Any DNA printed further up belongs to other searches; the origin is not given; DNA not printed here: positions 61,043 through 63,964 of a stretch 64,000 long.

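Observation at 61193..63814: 19-haem c-type cytochrome fused to a FdnI/HydC-like membrane cytochrome b (CbcL-like but far larger)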

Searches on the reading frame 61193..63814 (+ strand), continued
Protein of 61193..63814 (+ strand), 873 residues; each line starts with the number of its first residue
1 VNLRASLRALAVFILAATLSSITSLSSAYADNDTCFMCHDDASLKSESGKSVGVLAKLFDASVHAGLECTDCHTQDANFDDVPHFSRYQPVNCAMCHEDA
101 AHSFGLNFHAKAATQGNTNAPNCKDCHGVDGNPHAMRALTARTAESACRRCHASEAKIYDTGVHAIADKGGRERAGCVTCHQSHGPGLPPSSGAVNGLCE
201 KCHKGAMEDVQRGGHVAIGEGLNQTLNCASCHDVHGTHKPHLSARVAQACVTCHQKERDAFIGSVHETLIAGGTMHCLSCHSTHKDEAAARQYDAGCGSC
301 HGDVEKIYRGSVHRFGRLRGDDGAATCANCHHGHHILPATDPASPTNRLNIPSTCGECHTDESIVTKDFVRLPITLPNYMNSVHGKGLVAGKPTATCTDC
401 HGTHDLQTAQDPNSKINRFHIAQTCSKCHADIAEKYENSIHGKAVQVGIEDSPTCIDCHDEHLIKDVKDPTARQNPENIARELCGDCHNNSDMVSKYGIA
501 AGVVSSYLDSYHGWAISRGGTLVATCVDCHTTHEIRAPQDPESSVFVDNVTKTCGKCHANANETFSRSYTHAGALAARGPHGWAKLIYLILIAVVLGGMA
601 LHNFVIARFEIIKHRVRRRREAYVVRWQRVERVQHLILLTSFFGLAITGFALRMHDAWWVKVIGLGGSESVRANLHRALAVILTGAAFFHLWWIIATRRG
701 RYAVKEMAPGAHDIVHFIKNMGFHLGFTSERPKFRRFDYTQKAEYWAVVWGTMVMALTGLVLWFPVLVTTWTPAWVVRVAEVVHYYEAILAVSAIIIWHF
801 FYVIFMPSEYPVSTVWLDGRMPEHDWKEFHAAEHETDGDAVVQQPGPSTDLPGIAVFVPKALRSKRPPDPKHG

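Call 32: search_solved_structures(query=A1, max_evalue=1e-10, show_alignments=2)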
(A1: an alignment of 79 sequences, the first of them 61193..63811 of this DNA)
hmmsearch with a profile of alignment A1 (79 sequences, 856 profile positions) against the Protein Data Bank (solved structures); distinct sequences matched with E-value up to 1e-10: 2.
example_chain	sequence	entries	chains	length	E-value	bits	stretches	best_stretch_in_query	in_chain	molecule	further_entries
1kqf_C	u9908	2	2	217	4.1e-12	47.9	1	621-848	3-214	FORMATE DEHYDROGENASE, NITRATE-INDUCIBLE, CYTOCHROME B556(FDN) SUBUNIT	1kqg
6r2q_A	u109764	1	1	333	2e-11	45.6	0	146-305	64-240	Cystathionine beta-synthase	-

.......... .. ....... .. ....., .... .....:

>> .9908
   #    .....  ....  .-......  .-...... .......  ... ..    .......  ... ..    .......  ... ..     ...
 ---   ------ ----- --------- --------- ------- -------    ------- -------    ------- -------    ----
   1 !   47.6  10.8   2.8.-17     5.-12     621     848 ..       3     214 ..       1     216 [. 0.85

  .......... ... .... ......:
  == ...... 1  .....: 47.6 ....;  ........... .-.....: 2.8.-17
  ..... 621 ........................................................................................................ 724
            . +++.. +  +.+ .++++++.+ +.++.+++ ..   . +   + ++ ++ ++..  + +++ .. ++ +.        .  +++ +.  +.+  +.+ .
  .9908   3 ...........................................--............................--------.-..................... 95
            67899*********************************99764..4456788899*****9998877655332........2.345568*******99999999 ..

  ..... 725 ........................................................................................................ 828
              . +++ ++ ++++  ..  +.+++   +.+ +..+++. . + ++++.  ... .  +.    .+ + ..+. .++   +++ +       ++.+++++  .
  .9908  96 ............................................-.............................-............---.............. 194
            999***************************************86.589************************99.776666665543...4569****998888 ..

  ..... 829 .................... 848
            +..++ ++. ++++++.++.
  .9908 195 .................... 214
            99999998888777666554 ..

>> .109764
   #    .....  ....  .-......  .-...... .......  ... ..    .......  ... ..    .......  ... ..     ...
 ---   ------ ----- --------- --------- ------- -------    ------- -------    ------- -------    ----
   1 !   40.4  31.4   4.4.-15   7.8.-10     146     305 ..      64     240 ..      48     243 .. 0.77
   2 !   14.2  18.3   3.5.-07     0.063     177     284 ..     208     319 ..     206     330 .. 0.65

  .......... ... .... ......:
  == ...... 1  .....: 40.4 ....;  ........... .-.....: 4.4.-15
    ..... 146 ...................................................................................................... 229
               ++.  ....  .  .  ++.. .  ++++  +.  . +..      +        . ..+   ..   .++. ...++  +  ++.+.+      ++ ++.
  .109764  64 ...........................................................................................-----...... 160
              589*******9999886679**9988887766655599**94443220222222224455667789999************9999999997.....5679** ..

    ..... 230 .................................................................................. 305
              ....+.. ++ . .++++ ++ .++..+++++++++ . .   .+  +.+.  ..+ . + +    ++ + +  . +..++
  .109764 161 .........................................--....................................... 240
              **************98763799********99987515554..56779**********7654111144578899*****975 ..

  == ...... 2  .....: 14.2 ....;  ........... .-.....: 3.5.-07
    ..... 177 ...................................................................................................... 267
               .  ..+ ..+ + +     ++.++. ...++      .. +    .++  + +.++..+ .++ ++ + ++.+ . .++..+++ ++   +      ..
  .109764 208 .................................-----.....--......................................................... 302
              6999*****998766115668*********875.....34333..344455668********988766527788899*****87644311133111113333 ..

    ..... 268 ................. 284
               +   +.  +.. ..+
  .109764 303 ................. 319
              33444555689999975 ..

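Call 39: find_related_loci(query=A1, collection=genome_contigs, flank=8000)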
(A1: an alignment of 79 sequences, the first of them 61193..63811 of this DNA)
Query A1 (873 aa) in genome_contigs; peptide patterns used: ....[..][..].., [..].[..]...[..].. (x = any residue, [..] = any of these).
600 stretches matched a pattern (row limit reached: there are more); 582 encode a relative of the query (tblastn E <= 1e-3); the best 80 are kept; 80 distinct loci.
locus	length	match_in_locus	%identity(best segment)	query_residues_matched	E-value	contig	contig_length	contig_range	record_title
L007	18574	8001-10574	62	1-852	0e+0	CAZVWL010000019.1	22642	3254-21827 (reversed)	MAG TPA_asm: uncultured Fibrobacteraceae bacterium isolate SRP093185_co1_110 genome assembly, contig: NODE_1336_length_2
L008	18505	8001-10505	62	10-845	0e+0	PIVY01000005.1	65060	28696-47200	MAG: bacterium isolate Glo_17 GloG15_CONTIG354, whole genome shotgun sequence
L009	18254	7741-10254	63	1-845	0e+0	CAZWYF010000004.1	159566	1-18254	MAG TPA_asm: uncultured Fibrobacteraceae bacterium isolate SRP332253_co1_58 genome assembly, contig: NODE_54_length_1595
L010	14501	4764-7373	50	6-870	0e+0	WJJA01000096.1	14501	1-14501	MAG: bacterium isolate Bin_338 k141_581282, whole genome shotgun sequence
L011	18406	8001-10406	50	33-833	0e+0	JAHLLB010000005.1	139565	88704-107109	MAG: bacterium isolate MAG87 NODE_469_length_139565_cov_675.545129, whole genome shotgun sequence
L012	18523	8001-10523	52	2-838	0e+0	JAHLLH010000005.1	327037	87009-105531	MAG: bacterium isolate MAG26 NODE_126_length_327037_cov_272.964769, whole genome shotgun sequence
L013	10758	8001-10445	39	32-853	0e+0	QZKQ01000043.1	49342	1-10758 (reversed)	MAG: Candidatus Zixiibacteriota bacterium isolate SURF_9 Ga0104751_1000961, whole genome shotgun sequence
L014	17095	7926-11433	63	25-852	0e+0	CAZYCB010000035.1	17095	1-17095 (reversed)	MAG TPA_asm: uncultured bacterium isolate binchicken_co255_226 genome assembly, contig: k141_5528859, whole genome shotg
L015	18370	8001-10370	40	31-830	0e+0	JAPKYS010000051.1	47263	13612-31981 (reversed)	MAG: bacterium isolate LacPavin_0920_SED3_MAG_51_16 LacPavin_0920_SED3_scaffold_2686484, whole genome shotgun sequence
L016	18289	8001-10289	37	32-821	3e-171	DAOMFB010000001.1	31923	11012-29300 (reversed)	MAG TPA_asm: Thermoanaerobaculia bacterium isolate AMR_MDS_5013 NODE_48_length_31923_cov_6.223516, whole genome shotgun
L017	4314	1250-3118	46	9-831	2e-177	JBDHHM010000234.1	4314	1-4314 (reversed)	MAG: Gemmatimonadota bacterium isolate M8-62_Bin_196 M8-62_Bin_196_scaffold_221828, whole genome shotgun sequence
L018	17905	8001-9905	46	7-837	2e-165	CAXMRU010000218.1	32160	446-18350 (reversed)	MAG: Akkermansiaceae bacterium isolate 10C-St20-MC-01_bin.15.orig genome assembly, contig: k141_2917734, whole genome sh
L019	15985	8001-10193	39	2-830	5e-163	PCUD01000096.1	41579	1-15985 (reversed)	MAG: Ignavibacteriales bacterium CG18_big_fil_WC_8_21_14_2_50_31_20 CG18_scaffold_303_c, whole genome shotgun sequence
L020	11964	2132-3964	43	19-840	3e-161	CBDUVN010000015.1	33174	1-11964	MAG TPA_asm: uncultured bacterium isolate SRR21487738_binner123_Refined_62 genome assembly, contig: ERZ25083882.157, who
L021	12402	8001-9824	44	32-835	4e-161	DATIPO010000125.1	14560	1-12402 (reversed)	MAG TPA_asm: Acidobacteriota bacterium isolate SMAG_U15852 k141_95472, whole genome shotgun sequence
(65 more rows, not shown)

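Call 48: predict_structure(alignment_id=A1)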
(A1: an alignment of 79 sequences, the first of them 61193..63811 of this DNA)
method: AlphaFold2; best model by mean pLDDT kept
length: 873 residues; sequences in the alignment: 79
mean_pLDDT: 79.8   pTM: 0.50
mean pLDDT of the five models: 79.8, 78.0, 77.8, 73.6, 70.6
residues with pLDDT >= 90: 225; 70-90: 456; 50-70: 130; < 50: 62
segments of 3 or more residues with pLDDT < 50: 1-3, 215-241, 287-294, 849-859, 864-873
pLDDT, mean of each block of 10 residues (from residue 1): 57 80 59 87 83 89 89 76 69 89 89 85 89 87 85 78 66 67 72 64 65 47 45 42 63 82 91 82 55 64 87 79 82 91 94 89 61 79 94 91 87 91 94 96 94 91 88 91 92 90 87 82 89 92 94 91 83 67 83 81 64 57 84 87 90 85 84 91 91 90 89 89 85 86 86 90 84 82 90 80 62 69 85 87 68 47 49 42
secondary structure, 60 per line:
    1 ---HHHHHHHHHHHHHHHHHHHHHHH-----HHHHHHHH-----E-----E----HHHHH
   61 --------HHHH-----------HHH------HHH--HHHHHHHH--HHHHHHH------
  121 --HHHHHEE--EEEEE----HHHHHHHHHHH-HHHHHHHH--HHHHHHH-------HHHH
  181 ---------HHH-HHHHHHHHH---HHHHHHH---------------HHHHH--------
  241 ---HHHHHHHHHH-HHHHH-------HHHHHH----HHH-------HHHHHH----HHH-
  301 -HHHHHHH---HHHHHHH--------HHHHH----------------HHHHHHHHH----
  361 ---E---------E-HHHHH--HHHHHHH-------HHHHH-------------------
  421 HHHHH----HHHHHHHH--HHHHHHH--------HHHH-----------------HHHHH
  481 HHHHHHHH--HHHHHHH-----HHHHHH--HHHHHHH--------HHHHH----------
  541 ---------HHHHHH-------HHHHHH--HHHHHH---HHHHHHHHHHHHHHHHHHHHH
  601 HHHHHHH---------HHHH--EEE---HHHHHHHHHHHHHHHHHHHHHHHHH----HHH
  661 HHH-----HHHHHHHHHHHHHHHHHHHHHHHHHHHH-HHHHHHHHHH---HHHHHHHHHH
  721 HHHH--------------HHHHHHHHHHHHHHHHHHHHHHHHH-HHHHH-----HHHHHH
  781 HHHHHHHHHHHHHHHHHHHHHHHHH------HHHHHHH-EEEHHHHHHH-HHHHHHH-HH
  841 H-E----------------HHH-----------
elements in order (helices of 4 or more, strands of 3 or more residues): H4-26 H32-39 H56-60 H69-72 H98-105 H108-114 H123-127 E132-136 H141-151 H153-160 H163-169 H177-180 H194-202 H206-212 H228-232 H244-253 H255-259 H267-272 H287-292 H302-308 H312-318 H327-331 H348-356 H376-380 H383-389 H397-401 H421-425 H430-437 H440-446 H455-458 H476-488 H491-497 H503-508 H511-517 H526-530 H550-555 H563-568 H571-576 H580-607 H617-620 E623-625 H629-653 H658-663 H669-696 H698-707 H711-724 H739-763 H765-769 H775-805 H812-818 E820-822 H823-829 H831-837

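Call 54: fold_search(model_id=the predicted structure, library=pdb)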
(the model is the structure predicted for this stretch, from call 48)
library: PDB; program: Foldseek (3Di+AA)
matches with E <= 10: 37; with E <= 0.001: 1
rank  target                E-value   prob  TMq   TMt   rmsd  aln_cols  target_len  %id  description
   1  1kqf_C                2.1e-05  1.00  0.21  0.76   3.4       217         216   19  FORMATE DEHYDROGENASE N FROM E. COLI (released 2002-03-15)
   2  8b4o_A                2.0e+00  0.08  0.11  0.18  22.6       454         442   13  Cryo-EM structure of cytochrome bd oxidase from C. glutamicum (released 2022-12-28)
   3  4gd3_A                3.3e+00  0.60  0.12  0.48   8.0       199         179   11  Structure of E. coli hydrogenase-1 in complex with cytochrome b (released 2013-01-02)
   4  6g94_A                3.6e+00  0.63  0.13  0.53   6.6       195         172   11  Structure of E. coli hydrogenase-1 C19G variant in complex with cytochrome b (released 2018-06-13)
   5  5xpd                  4.0e+00  0.05  0.07  0.15  22.7       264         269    9  Sugar transporter of AtSWEET13 in inward-facing state with a substrate analog (released 2017-09-13)
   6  1oah_A                4.5e+00  0.02  0.05  0.09  18.5       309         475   15  Cytochrome c Nitrite Reductase from Desulfovibrio desulfuricans ATCC 27774: The relevance of the two calcium sites in  (released 2003-05-08)
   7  8ieb_B                5.4e+00  0.06  0.08  0.17  22.1       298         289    9  Cryo-EM structure of GPR156 of GPR156-miniGo-scFv16 complex (local refine) (released 2024-02-14)
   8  7tgh_3C               5.6e+00  0.14  0.11  0.20  10.3       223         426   11  Cryo-EM structure of respiratory super-complex CI+III2 from Tetrahymena thermophila (released 2022-04-06)
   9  6hwh_W                5.9e+00  0.14  0.13  0.39  10.6       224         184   14  Structure of a functional obligate respiratory supercomplex from Mycobacterium smegmatis (released 2018-11-07)
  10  7xec_B                6.1e+00  0.02  0.06  0.08  28.5       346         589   12  Cryo-EM structure of human ABCD1 E630Q in the presence of ATP in inward-facing state 2 (released 2023-03-29)
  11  6g94_B                6.4e+00  0.41  0.11  0.53   7.8       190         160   11  Structure of E. coli hydrogenase-1 C19G variant in complex with cytochrome b (released 2018-06-13)
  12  8gym_Qc               6.4e+00  0.14  0.10  0.18  10.3       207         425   10  Cryo-EM structure of Tetrahymena thermophila respiratory mega-complex MC IV2+(I+III2+II)2 (released 2023-06-14)
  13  9mb9_D                6.4e+00  0.03  0.07  0.07  24.5       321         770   12  Cryo-EM structure of Gi-bound GPCR (released 2025-10-01)
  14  9mb9_R                6.7e+00  0.02  0.07  0.07  24.1       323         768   10  Cryo-EM structure of Gi-bound GPCR (released 2025-10-01)
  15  8bcx_A                6.7e+00  0.02  0.07  0.12  25.5       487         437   12  Crystal structure of NrfA-1 from Geobacter metallireducens (released 2023-08-30)
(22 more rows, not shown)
